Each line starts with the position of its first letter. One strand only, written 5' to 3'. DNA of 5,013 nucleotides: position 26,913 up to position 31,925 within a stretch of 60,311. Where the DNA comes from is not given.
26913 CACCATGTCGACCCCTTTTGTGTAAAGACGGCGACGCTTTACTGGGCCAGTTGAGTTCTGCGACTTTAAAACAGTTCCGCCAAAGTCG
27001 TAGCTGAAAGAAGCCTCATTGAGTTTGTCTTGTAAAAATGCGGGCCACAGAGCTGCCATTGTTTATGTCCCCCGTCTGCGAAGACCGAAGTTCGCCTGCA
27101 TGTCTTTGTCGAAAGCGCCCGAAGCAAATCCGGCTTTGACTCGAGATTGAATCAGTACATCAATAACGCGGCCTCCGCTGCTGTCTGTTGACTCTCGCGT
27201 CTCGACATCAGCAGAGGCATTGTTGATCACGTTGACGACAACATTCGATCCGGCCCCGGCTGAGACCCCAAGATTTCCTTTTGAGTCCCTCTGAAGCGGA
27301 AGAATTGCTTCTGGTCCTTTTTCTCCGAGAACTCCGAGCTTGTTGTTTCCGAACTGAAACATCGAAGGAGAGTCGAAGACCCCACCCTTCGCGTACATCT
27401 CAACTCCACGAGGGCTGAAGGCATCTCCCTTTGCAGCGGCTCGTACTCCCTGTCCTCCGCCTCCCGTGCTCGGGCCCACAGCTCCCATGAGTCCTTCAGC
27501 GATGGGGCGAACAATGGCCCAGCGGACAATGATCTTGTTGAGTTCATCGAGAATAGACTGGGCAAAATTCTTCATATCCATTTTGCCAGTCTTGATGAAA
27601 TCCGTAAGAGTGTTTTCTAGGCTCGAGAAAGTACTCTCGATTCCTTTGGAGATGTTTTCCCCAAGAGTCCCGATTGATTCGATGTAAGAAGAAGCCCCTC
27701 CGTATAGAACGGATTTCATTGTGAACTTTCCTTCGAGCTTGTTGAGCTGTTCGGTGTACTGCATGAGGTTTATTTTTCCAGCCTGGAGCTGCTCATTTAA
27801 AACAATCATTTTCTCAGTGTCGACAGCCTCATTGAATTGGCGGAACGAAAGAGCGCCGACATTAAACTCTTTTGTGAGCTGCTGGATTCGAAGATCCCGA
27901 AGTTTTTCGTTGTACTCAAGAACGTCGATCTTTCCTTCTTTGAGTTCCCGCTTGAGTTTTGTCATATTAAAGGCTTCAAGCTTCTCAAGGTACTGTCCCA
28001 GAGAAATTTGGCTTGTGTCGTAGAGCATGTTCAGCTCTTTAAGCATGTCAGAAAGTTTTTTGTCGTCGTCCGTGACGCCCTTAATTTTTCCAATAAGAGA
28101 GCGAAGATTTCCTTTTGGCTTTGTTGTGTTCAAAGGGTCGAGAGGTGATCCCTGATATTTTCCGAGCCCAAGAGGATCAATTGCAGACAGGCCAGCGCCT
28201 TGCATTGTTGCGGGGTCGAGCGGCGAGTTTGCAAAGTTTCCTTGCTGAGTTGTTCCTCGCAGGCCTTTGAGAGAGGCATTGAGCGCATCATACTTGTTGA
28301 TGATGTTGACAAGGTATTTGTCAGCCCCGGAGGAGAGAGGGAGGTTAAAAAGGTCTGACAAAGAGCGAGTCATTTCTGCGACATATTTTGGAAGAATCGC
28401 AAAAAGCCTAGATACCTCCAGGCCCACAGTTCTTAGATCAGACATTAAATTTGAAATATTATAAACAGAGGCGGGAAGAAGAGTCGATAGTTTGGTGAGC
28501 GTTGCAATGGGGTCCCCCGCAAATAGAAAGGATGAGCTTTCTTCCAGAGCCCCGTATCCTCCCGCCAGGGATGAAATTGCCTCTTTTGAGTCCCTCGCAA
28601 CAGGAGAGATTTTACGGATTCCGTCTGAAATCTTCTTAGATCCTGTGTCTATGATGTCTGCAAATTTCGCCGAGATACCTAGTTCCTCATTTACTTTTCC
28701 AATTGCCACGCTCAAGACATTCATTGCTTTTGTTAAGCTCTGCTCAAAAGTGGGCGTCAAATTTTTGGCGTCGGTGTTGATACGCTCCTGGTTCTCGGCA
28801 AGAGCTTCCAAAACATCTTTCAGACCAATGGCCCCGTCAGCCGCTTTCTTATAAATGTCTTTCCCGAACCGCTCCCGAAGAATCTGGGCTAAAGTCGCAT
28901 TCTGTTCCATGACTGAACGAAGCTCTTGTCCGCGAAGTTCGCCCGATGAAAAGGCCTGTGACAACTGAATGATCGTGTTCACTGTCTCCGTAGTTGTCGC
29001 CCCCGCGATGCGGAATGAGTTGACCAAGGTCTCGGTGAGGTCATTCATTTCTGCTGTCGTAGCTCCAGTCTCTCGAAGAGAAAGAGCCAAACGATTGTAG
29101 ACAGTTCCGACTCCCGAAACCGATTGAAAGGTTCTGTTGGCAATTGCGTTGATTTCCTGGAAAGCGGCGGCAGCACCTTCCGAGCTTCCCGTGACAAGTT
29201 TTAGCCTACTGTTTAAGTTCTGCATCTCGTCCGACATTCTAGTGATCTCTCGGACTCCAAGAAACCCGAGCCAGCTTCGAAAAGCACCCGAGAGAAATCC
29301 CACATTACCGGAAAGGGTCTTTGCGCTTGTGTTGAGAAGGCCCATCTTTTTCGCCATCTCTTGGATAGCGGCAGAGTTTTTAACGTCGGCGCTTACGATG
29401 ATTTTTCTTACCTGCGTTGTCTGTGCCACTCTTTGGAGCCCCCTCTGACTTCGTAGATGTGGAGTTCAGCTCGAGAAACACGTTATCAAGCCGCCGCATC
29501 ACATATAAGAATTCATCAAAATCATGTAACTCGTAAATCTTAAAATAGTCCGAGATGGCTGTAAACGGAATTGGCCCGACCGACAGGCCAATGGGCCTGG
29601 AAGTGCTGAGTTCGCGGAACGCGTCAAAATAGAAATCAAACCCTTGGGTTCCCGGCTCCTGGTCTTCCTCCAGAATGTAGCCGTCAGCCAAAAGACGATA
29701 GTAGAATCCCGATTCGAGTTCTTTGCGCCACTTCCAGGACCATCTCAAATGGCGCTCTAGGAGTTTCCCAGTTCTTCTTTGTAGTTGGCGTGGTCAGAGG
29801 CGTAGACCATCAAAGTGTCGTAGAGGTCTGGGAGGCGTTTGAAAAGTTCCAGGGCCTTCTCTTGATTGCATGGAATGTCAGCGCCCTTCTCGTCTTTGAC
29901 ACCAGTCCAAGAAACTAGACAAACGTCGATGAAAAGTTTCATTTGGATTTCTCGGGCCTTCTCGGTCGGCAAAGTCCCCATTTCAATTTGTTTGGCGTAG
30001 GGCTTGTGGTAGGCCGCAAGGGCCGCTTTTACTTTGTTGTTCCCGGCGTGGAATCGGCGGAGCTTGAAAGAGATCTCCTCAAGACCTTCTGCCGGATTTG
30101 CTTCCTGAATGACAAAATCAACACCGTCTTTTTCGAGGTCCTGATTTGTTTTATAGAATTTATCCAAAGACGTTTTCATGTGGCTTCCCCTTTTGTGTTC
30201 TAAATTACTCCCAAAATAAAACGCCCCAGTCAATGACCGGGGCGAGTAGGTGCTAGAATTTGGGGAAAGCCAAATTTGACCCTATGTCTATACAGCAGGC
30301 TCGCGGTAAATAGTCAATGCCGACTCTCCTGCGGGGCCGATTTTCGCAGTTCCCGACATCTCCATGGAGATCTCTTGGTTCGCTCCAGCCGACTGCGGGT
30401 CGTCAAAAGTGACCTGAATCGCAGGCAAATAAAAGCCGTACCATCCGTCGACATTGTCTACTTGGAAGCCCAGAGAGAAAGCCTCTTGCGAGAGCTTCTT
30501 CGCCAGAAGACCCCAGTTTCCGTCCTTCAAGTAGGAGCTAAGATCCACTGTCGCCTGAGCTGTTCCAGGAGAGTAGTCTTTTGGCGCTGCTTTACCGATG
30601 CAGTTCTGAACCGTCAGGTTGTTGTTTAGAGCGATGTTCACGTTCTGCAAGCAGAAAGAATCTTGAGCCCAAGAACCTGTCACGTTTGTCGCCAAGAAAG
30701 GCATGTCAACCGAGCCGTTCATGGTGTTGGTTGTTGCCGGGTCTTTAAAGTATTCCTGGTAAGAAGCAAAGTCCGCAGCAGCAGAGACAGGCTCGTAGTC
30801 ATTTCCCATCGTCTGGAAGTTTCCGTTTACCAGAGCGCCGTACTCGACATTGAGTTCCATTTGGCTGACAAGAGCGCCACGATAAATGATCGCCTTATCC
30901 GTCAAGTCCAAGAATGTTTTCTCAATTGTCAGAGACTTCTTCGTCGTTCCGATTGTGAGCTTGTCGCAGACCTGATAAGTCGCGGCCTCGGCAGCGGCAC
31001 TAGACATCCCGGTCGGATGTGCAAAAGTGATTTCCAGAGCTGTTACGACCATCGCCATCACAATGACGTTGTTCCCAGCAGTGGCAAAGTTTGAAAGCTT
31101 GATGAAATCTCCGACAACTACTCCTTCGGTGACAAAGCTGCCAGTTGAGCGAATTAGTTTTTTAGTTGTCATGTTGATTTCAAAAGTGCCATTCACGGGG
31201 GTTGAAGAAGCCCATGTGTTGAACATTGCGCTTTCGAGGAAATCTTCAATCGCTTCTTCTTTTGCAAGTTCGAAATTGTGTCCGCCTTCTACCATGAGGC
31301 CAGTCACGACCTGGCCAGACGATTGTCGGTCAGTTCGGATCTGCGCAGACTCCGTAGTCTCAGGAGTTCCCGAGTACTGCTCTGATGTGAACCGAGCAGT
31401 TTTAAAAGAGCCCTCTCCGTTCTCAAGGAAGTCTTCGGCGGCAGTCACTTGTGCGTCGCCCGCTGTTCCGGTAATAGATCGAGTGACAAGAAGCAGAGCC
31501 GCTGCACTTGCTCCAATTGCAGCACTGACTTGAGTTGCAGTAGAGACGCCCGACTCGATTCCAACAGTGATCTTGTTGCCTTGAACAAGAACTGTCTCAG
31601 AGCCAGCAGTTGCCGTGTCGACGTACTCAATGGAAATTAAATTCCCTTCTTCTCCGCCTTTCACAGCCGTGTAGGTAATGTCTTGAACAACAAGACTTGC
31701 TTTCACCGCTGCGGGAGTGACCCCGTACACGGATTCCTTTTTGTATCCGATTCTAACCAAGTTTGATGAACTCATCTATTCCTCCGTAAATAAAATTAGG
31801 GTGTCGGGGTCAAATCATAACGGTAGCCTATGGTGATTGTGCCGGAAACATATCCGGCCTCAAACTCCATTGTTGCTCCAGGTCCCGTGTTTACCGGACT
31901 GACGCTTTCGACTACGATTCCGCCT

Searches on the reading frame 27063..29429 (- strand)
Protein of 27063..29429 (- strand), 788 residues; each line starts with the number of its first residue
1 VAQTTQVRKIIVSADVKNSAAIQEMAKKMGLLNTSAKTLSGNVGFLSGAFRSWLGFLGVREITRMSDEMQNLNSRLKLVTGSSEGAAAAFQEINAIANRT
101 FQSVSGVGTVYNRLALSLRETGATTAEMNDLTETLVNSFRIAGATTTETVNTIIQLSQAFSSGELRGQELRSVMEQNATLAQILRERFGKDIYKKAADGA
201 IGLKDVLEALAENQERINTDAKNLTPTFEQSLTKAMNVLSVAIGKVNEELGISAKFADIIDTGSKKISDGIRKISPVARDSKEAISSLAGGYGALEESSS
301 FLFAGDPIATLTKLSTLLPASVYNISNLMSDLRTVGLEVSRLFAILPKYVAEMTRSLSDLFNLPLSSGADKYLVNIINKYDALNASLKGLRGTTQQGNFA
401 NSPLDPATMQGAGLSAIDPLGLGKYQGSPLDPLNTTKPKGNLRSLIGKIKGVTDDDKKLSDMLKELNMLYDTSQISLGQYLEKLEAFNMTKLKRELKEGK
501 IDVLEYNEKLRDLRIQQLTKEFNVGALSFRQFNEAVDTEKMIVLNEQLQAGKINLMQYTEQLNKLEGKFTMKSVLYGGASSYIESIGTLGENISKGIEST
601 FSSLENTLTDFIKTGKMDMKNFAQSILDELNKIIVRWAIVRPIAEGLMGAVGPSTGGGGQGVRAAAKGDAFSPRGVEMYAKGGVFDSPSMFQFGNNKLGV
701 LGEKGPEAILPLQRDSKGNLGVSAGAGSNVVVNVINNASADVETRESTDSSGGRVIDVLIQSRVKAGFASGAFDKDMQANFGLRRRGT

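Call 40: search_protein_families(library=phrogs, proteins=[window:27063-29429:-], max_evalue=0.00001)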
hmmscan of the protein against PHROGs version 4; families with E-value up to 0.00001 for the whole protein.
window:27063-29429:- (788 aa): 31 families (the best 25 are shown)
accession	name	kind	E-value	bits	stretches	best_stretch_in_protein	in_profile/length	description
phrog_339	-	tail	5.6e-70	237.8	2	14-267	32-281/1123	tail length tape measure protein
phrog_1107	-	tail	3.8e-46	158.6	1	13-279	144-416/1252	tail length tape measure protein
phrog_3519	-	tail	2.4e-44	153.3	1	7-267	31-291/959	tail length tape measure protein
phrog_3336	-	tail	7.8e-42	144.9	1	23-291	48-314/1051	tail length tape measure protein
phrog_8010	-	tail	2.6e-41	142.5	1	6-275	219-492/1543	tail length tape measure protein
phrog_32885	-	tail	1e-39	137.2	2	24-267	17-263/948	tail length tape measure protein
phrog_17300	-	tail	4.1e-36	125.7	1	45-344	59-355/900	tail length tape measure protein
phrog_1716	-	tail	1.2e-33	117.7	1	491-752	636-903/943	tail length tape measure protein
phrog_2335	-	tail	3.9e-33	115.6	1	19-274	446-718/1536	tail length tape measure protein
phrog_7740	-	tail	9.6e-31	107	1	12-261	37-289/2151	tail length tape measure protein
phrog_16889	-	tail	1.6e-26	94.2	1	17-289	46-310/470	tail length tape measure protein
phrog_12706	-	tail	4.2e-26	92.4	1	21-262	178-422/1244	tail length tape measure protein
phrog_24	-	tail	7.5e-23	81.6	1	484-765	768-1038/1151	tail length tape measure protein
phrog_31452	-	tail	1.2e-22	81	1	19-257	16-252/814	tail length tape measure protein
phrog_1068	-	tail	1.3e-22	81.3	1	17-250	68-303/706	tail length tape measure protein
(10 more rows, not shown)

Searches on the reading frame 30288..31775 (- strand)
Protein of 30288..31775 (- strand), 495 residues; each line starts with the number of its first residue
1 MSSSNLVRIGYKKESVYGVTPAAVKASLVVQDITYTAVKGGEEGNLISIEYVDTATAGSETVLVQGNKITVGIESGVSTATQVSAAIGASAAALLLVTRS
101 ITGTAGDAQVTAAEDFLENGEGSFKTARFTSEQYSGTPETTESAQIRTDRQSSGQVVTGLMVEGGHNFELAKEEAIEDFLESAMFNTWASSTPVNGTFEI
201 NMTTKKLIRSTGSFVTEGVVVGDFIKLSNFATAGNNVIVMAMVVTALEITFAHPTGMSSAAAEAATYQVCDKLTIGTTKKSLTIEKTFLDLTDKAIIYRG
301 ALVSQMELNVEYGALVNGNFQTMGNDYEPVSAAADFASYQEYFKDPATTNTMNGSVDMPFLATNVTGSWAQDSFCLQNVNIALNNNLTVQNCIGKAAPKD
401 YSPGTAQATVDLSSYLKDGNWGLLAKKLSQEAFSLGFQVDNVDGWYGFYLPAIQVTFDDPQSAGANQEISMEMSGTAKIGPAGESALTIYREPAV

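Call 40: search_protein_families(library=phrogs, proteins=[window:30288-31775:-], max_evalue=0.00001)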
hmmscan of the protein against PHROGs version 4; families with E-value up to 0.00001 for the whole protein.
window:30288-31775:- (495 aa): 2 families
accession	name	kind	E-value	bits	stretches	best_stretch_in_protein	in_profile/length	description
phrog_290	-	tail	7.7e-49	168.1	1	122-478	36-317/411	minor tail protein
phrog_18978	-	unknown function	3e-06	28.5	1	123-192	25-93/108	-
